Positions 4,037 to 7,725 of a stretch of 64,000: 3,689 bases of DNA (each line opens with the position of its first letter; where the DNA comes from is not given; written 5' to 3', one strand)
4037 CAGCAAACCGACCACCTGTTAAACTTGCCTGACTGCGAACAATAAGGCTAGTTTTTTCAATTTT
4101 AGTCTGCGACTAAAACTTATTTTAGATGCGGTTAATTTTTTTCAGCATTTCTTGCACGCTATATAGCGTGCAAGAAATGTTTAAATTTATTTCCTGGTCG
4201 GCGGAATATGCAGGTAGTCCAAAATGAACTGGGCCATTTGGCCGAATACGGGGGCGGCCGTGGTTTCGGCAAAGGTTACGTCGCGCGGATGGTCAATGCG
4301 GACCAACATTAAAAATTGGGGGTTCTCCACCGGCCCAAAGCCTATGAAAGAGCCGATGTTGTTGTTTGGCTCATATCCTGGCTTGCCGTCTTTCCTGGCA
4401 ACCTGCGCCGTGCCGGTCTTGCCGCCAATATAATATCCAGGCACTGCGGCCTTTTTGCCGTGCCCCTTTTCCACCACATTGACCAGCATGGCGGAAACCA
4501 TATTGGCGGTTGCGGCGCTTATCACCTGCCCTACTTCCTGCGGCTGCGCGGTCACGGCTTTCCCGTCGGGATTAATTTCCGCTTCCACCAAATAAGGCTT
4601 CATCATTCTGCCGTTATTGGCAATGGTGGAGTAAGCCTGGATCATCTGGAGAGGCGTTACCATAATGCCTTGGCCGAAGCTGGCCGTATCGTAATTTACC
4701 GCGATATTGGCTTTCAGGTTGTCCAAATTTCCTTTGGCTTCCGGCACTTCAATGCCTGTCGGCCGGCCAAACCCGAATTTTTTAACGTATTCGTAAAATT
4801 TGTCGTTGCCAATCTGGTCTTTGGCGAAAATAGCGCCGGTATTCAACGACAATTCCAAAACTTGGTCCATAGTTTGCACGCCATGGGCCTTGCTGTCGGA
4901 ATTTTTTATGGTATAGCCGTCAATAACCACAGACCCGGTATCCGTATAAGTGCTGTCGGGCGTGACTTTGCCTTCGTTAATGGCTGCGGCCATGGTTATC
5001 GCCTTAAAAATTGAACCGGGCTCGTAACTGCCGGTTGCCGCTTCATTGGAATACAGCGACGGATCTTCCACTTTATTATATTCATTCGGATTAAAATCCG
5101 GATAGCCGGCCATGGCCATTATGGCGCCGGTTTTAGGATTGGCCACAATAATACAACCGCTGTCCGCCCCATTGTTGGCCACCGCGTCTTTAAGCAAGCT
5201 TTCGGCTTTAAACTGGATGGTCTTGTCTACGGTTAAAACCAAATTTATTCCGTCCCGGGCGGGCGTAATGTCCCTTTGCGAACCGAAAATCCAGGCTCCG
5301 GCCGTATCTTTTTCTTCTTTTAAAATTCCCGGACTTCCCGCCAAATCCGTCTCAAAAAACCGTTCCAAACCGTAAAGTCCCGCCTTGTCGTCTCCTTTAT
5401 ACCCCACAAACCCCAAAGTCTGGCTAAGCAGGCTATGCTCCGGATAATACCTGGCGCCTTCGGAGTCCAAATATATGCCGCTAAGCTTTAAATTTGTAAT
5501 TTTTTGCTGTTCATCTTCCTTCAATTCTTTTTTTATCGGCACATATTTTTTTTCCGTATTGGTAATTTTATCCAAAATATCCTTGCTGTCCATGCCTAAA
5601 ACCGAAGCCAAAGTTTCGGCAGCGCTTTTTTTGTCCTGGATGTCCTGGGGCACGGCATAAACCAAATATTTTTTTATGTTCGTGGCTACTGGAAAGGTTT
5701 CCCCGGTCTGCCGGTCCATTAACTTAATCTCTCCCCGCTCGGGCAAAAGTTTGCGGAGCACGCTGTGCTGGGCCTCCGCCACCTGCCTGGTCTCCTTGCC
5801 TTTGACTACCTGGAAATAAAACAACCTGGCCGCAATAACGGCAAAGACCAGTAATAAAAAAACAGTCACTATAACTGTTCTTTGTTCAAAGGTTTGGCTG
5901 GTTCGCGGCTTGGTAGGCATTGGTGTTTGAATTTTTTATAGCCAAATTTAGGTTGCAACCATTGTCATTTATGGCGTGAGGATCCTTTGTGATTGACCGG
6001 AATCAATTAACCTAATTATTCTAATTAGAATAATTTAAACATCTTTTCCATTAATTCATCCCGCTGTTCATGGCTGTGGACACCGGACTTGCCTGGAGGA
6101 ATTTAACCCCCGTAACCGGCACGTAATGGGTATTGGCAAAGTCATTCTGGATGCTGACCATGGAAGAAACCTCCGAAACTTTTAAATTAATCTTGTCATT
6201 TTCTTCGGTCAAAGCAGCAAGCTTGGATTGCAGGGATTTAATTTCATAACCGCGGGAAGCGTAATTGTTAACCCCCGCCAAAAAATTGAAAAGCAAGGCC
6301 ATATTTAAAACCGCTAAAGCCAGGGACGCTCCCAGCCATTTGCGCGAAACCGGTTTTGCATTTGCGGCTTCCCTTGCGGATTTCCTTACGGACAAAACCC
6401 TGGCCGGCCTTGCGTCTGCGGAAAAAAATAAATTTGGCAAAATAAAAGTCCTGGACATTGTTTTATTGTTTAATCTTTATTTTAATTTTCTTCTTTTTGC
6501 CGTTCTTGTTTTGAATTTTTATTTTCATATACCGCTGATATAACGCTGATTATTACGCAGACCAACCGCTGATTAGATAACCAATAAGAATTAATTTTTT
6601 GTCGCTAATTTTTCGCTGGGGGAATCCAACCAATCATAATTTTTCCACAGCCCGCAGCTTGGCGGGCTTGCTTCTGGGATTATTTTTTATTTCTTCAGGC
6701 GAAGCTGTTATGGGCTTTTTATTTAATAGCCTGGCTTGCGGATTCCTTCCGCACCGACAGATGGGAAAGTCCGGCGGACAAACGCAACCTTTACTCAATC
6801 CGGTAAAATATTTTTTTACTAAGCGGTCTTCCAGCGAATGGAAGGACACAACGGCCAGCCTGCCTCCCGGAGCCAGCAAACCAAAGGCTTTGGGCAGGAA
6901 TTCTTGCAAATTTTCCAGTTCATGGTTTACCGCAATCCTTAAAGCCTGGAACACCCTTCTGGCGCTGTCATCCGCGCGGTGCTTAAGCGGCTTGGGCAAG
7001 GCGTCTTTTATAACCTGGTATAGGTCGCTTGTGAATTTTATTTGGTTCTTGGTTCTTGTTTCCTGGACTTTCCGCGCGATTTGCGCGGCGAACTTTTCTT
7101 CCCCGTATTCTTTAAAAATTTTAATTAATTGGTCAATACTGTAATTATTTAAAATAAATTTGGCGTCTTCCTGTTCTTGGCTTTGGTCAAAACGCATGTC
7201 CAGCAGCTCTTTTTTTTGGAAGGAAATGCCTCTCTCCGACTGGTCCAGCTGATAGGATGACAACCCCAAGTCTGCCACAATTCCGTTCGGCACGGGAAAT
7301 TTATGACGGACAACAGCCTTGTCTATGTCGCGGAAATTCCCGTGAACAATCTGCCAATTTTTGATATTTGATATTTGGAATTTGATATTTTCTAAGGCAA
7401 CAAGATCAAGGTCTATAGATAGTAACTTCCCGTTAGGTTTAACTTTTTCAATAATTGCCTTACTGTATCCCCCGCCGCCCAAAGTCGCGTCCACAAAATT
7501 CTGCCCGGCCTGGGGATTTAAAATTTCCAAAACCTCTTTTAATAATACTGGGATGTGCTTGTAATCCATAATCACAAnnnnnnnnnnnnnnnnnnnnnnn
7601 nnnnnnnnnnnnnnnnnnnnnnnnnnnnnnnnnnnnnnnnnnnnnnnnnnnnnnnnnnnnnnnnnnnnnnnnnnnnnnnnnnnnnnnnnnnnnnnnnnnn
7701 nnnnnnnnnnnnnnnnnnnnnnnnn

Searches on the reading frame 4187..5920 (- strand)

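Call 21: search_protein_families(library=pfam, proteins=[window:4187-5920:-], max_evalue=0.001)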
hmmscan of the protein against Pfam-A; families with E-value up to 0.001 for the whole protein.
window:4187-5920:- (577 aa): 2 families
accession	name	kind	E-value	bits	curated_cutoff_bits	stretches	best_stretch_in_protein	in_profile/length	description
PF00905.27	Transpeptidase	-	2.7e-77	260.3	22.1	1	255-561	1-296/299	Penicillin binding protein transpeptidase domain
PF03717.20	PBP_dimer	-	1.7e-17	64.8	24.4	1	60-209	4-174/180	Penicillin-binding Protein dimerisation domain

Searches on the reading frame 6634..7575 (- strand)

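Call 22: search_protein_families(library=pfam, proteins=[window:6634-7575:-], max_evalue=0.001)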
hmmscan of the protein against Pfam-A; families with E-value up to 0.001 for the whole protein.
window:6634-7575:- (313 aa): 2 families
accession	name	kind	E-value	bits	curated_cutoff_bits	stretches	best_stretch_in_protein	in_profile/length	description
PF01795.25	Methyltransf_5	-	3.3e-106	355.7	27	1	5-312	2-308/309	MraW methylase family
PF13847.12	Methyltransf_31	-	0.00047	20.3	27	0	24-94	4-76/145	Methyltransferase domain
